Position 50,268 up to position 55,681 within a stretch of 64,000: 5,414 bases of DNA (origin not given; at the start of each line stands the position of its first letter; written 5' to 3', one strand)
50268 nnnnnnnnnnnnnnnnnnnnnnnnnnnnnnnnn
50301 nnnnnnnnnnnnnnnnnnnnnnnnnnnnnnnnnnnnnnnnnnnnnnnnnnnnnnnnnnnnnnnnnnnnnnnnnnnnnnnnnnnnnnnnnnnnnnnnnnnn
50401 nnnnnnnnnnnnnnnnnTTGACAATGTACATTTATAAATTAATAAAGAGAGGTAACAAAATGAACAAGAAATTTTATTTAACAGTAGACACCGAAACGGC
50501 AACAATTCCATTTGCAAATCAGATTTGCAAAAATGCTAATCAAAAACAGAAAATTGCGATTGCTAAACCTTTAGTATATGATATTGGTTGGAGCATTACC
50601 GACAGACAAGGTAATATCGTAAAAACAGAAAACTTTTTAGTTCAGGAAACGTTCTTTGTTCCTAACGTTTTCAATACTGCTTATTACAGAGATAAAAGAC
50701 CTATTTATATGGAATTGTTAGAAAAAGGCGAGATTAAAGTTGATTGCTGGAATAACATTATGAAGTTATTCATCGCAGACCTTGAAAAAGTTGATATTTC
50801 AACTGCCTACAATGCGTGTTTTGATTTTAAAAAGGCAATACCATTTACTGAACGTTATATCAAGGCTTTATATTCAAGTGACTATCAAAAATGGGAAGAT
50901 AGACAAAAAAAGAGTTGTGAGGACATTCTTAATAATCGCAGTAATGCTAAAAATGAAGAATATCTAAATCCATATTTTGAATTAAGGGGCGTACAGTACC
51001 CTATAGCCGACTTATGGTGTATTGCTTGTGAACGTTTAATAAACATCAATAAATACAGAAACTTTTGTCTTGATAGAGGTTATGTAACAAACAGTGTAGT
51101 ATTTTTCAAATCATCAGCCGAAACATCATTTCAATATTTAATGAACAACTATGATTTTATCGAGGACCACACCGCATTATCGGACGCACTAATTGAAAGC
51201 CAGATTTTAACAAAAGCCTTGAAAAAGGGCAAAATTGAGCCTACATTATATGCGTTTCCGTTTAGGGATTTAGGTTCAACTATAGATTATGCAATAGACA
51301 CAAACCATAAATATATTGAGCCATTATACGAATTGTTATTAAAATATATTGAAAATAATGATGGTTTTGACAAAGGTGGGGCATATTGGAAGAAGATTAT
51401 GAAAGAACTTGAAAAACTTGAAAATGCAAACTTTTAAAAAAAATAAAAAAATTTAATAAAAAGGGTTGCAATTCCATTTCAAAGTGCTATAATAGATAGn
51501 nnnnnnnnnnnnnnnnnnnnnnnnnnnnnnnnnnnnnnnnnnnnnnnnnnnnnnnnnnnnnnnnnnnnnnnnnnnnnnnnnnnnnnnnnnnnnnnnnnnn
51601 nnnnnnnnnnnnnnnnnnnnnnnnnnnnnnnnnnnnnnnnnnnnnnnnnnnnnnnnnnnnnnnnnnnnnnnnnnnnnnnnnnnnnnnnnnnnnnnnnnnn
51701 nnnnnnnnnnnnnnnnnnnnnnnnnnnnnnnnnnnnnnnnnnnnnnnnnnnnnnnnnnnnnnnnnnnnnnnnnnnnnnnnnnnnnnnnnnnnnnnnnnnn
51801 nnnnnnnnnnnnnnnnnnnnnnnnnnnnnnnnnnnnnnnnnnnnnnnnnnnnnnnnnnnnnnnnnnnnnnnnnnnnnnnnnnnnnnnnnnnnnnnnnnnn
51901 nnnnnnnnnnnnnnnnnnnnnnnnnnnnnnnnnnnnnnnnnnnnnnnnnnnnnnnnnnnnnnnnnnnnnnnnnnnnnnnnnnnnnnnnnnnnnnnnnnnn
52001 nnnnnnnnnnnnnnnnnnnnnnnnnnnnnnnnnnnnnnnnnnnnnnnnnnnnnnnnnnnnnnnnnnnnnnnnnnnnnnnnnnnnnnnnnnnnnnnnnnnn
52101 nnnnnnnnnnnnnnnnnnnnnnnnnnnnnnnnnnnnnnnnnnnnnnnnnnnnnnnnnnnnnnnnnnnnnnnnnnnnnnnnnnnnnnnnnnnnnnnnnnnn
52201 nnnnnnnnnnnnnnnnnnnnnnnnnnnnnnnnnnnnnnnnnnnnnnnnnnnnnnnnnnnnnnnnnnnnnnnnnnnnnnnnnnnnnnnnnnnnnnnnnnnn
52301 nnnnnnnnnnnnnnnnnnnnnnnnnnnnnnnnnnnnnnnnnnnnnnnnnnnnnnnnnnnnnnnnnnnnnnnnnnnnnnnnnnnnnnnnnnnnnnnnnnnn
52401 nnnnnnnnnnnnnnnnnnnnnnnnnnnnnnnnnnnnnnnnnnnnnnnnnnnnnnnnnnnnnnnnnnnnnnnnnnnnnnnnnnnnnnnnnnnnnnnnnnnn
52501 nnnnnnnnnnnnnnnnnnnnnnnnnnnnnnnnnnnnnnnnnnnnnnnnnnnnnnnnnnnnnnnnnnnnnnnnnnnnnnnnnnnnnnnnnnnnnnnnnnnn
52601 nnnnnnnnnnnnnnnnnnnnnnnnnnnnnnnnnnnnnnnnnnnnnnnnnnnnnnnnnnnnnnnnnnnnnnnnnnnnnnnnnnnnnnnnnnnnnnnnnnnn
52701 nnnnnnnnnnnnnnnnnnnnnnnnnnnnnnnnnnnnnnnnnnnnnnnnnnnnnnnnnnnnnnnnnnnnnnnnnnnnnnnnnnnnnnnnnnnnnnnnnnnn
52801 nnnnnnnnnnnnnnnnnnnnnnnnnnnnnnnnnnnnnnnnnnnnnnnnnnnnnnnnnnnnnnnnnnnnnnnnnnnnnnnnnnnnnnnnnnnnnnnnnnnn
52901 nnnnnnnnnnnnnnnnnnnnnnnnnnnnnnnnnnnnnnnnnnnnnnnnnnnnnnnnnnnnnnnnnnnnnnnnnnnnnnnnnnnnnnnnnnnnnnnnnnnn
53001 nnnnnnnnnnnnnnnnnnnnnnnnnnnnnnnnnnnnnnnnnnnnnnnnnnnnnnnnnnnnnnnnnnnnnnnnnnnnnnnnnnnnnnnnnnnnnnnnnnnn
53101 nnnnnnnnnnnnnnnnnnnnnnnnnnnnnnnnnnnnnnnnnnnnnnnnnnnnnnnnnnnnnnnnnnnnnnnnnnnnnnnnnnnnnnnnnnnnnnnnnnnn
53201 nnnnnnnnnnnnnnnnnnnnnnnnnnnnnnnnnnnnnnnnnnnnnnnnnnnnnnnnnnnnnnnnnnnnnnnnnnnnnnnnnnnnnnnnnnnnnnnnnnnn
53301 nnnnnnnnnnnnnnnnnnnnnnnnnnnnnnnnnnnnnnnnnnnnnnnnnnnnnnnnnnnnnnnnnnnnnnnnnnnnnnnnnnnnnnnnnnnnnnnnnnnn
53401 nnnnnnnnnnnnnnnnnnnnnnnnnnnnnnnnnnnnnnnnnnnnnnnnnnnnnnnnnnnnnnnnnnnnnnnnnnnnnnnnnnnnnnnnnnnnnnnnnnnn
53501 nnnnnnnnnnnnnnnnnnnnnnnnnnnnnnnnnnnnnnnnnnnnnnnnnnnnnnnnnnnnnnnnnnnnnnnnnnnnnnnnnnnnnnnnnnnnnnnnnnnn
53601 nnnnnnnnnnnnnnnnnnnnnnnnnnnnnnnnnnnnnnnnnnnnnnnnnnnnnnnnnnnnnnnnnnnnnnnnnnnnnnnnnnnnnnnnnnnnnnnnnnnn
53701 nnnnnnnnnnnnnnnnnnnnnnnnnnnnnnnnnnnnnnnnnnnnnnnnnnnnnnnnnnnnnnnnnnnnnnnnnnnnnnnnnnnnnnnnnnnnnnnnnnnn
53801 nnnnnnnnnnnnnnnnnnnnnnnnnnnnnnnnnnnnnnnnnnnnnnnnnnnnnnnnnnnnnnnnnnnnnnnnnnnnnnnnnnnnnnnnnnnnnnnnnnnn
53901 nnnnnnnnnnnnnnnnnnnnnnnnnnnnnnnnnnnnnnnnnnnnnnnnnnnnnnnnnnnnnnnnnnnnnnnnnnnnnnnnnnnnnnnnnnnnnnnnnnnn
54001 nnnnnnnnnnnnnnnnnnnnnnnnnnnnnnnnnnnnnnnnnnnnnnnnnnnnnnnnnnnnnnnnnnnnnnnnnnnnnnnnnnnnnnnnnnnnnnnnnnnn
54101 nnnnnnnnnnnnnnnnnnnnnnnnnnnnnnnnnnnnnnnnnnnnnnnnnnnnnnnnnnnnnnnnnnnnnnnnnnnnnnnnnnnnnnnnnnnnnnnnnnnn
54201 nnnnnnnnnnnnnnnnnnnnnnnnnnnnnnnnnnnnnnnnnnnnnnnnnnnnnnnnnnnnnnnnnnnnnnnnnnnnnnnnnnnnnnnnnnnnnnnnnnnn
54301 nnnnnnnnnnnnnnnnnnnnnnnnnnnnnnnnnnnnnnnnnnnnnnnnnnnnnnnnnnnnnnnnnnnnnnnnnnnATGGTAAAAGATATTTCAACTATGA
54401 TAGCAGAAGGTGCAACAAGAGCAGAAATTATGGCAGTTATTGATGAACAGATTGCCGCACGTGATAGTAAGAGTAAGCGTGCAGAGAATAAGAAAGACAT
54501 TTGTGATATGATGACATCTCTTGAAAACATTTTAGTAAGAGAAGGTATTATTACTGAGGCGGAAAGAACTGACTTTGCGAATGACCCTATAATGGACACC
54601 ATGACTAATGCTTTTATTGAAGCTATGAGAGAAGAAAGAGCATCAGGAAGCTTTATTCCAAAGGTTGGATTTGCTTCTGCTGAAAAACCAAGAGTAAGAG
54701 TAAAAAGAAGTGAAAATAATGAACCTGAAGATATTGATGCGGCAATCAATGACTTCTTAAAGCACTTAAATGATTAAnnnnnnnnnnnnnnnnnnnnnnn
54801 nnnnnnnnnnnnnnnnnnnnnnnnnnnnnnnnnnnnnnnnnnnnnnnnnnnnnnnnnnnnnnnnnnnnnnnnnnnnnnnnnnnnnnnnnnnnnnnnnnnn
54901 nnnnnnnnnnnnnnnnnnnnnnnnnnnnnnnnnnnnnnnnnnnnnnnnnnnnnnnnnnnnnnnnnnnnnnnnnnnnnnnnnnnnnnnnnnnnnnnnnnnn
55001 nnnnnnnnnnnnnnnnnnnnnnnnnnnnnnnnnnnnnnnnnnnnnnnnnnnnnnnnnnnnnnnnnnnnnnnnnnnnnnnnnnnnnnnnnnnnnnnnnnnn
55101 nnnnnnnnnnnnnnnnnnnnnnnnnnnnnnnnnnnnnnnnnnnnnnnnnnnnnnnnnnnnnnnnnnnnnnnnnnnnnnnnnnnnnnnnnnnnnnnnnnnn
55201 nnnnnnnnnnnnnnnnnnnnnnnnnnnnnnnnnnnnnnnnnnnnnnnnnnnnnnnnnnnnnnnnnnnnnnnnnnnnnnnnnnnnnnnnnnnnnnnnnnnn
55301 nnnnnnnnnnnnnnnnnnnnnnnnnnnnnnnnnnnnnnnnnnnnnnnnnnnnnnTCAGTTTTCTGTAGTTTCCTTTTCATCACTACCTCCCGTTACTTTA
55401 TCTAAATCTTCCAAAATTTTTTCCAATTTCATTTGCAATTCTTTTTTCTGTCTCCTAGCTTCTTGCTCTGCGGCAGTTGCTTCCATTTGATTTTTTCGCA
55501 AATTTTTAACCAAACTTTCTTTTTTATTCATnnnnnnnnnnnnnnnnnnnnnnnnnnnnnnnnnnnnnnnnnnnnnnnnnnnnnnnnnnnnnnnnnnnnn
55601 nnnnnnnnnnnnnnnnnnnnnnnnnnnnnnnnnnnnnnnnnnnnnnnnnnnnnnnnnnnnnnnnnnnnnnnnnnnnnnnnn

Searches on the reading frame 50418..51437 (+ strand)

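Call 15: search_protein_families(library=phrogs, proteins=[window:50418-51437:+], max_evalue=0.001)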
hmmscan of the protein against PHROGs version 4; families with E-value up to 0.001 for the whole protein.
window:50418-51437:+ (339 aa): 1 family
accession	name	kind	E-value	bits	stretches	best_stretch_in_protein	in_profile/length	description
phrog_20187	-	unknown function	4.6e-30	106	2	192-272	153-232/272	-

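Call 95: search_protein_families(library=pfam, proteins=[window:50418-51437:+], max_evalue=0.001)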
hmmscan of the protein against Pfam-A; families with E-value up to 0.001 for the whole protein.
window:50418-51437:+ (339 aa): 0 families

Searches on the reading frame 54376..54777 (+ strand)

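Call 6: search_protein_families(library=pfam, proteins=[window:54376-54777:+], max_evalue=1)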
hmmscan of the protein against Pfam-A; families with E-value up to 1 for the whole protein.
window:54376-54777:+ (133 aa): 3 families
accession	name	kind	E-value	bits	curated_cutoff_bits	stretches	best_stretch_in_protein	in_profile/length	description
PF03726.19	PNPase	-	0.022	15.6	24.6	1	13-66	24-78/81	Polyribonucleotide nucleotidyltransferase, RNA binding domain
PF09674.15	DUF2400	-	0.11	13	25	1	28-104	63-141/225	Protein of unknown function (DUF2400)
PF13569.11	DUF4132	-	0.15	12.4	27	1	25-106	16-82/179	Domain of unknown function (DUF4132)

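Call 7: search_protein_families(library=phrogs, proteins=[window:54376-54777:+], max_evalue=0.1)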
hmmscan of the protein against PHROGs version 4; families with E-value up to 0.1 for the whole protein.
window:54376-54777:+ (133 aa): 0 families

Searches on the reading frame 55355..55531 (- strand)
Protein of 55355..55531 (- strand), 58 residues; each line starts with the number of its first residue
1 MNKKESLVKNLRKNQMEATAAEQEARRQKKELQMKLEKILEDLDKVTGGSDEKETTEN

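Call 6: search_protein_families(library=pfam, proteins=[window:55355-55531:-], max_evalue=1)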
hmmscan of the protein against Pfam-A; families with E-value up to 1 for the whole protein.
window:55355-55531:- (58 aa): 2 families
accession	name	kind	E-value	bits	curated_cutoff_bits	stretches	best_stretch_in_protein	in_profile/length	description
PF15341.11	SLX9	-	0.012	16.5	27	1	2-51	12-58/127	Ribosome biogenesis protein SLX9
PF14425.11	Imm3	-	0.087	13.3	25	1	2-47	68-112/119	Immunity protein Imm3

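Call 7: search_protein_families(library=phrogs, proteins=[window:55355-55531:-], max_evalue=0.1)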
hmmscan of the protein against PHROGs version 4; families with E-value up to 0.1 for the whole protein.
window:55355-55531:- (58 aa): 3 families
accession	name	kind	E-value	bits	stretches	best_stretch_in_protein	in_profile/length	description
phrog_17843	-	unknown function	0.0018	19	1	3-39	139-175/241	-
phrog_9286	-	unknown function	0.0031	19.2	1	2-42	19-56/93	-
phrog_2570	-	unknown function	0.012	16.7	1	3-39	12-48/65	-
